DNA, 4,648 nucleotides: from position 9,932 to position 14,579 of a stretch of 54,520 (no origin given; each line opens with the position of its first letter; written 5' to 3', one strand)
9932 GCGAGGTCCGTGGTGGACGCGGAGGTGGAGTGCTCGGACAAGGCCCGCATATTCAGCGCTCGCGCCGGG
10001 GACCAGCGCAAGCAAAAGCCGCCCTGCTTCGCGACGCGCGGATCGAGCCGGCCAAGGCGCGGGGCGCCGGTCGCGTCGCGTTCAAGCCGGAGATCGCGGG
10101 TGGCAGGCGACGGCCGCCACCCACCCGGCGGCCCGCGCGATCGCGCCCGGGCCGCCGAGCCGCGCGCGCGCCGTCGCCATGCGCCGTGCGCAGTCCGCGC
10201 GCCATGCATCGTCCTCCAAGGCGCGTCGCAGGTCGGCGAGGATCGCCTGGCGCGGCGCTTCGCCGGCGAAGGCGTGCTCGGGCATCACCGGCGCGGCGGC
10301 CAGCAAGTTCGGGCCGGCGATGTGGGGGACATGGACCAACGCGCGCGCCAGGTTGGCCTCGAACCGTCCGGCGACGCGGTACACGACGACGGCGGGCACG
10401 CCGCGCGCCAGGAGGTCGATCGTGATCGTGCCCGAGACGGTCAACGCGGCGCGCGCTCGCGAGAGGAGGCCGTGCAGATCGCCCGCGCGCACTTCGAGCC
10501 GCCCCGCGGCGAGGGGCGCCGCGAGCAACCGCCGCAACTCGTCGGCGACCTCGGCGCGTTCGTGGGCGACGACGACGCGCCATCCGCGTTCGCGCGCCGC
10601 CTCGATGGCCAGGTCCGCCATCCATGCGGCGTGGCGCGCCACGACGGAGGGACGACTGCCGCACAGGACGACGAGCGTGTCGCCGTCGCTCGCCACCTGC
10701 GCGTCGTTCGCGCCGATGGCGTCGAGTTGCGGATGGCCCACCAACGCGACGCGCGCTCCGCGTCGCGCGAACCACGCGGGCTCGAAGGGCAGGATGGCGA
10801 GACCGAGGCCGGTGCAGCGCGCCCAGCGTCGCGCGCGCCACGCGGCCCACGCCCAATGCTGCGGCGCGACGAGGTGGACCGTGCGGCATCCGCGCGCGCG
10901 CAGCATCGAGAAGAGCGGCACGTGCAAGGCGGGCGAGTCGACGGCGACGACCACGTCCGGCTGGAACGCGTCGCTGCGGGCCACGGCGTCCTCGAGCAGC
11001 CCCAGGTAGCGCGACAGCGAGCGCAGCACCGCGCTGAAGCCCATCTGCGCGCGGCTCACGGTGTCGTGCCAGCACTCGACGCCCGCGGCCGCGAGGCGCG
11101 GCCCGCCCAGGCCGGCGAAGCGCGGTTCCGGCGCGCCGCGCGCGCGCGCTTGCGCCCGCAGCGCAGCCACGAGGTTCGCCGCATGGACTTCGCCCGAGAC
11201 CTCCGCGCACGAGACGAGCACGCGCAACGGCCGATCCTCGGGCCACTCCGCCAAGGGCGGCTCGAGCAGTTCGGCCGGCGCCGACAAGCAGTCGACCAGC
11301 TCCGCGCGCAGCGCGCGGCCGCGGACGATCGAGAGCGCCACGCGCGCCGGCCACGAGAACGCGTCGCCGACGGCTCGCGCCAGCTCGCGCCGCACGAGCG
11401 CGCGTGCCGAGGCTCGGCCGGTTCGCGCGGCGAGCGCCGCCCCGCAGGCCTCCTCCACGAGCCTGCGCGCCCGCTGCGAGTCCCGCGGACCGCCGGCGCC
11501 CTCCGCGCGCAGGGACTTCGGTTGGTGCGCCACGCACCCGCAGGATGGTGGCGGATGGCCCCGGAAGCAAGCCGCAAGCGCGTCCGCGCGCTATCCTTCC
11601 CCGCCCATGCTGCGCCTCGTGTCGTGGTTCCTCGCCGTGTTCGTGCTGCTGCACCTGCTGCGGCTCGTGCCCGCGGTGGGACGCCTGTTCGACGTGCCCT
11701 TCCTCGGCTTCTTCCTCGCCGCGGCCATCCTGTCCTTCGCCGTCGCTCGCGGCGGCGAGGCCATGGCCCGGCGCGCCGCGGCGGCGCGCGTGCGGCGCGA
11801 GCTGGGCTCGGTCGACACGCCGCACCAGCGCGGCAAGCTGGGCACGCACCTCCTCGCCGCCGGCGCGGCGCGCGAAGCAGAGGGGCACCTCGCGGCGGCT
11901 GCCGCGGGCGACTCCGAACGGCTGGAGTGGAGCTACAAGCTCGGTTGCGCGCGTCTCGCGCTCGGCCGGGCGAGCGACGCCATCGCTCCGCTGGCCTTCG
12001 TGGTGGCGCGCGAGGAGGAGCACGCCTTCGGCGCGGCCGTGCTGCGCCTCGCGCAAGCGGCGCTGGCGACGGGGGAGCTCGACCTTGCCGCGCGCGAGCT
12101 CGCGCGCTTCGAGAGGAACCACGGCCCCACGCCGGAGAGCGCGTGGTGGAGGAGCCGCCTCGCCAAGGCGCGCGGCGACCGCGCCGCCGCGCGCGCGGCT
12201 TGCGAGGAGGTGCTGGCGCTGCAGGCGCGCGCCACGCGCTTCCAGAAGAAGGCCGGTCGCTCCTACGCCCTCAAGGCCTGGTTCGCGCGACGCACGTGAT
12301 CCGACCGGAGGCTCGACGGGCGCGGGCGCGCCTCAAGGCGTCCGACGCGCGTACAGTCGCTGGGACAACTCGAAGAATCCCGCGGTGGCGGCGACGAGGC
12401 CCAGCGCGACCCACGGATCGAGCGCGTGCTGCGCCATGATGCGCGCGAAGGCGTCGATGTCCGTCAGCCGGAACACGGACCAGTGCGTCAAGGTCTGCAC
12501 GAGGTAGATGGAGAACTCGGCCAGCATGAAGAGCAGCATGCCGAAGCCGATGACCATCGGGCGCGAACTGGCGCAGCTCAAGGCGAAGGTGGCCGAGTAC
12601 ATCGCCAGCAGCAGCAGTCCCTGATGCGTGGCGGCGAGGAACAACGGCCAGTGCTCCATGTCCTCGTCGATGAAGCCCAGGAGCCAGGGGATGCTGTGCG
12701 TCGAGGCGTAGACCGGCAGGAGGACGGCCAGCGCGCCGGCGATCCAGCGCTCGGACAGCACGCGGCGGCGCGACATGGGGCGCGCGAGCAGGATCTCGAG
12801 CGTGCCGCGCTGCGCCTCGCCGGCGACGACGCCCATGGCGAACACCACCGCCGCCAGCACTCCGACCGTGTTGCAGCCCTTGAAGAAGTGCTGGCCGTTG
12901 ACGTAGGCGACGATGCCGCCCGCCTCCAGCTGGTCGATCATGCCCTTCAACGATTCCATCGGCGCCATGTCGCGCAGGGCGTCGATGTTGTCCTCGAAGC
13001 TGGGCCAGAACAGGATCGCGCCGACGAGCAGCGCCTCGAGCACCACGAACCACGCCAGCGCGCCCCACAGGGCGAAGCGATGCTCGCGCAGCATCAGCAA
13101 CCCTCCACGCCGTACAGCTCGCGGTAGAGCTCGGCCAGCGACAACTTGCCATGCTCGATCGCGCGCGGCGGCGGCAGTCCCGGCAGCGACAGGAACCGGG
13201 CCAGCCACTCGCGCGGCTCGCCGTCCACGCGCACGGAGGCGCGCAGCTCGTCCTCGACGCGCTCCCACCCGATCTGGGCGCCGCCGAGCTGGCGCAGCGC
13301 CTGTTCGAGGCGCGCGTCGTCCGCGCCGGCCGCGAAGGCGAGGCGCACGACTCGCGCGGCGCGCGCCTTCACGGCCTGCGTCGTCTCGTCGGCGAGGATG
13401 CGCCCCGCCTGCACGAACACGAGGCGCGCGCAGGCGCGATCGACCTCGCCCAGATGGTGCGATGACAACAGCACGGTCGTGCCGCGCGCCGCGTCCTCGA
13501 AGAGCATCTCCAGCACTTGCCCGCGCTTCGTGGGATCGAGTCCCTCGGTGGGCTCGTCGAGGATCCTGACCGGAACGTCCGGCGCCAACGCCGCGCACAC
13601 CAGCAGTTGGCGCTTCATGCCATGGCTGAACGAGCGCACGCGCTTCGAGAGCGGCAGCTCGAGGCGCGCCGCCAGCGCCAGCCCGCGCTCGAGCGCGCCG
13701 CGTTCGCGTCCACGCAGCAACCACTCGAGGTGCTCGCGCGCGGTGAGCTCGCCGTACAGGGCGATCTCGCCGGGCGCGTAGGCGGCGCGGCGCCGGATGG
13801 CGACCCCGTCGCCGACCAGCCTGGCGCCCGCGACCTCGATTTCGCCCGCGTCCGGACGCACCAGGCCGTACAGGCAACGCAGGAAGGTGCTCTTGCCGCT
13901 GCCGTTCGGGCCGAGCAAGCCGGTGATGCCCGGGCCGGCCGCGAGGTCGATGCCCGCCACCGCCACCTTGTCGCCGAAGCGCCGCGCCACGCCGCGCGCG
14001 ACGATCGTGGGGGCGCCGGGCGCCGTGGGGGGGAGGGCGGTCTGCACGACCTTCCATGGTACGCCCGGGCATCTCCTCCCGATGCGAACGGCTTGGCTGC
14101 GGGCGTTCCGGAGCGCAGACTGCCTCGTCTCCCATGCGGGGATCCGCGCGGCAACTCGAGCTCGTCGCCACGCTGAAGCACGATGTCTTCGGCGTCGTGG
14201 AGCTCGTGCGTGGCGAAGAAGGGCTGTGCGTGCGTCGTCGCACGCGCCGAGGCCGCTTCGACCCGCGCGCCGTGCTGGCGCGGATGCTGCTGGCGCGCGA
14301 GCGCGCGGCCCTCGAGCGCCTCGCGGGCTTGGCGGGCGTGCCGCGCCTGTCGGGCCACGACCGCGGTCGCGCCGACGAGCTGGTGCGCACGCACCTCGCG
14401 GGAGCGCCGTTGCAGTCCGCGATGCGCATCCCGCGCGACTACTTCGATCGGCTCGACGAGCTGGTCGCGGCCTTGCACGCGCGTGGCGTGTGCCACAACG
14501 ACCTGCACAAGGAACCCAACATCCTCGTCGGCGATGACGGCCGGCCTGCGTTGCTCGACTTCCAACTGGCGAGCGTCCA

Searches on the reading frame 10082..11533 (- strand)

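Call 31: search_protein_families(library=pfam, proteins=[window:10082-11533:-], max_evalue=0.001)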
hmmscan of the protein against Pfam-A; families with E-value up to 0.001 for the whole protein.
window:10082-11533:- (483 aa): 2 families
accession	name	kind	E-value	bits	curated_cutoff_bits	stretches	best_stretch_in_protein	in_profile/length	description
PF02684.21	LpxB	-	1.7e-52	179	22.6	1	106-441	2-341/374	Lipid-A-disaccharide synthetase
PF20471.4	DUF6716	-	8.7e-05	22.1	27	1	299-384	189-283/342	Putative glycosyltransferase (DUF6716)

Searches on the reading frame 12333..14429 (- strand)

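Call 63: search_protein_families(library=pfam, proteins=[window:12333-14429:-], max_evalue=0.001)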
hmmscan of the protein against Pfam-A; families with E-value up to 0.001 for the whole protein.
window:12333-14429:- (698 aa): 1 family
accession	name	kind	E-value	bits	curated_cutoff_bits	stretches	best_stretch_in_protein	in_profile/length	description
PF12679.13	ABC2_membrane_2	-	4.1e-13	49.7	27.2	1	507-646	72-205/283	ABC-2 family transporter protein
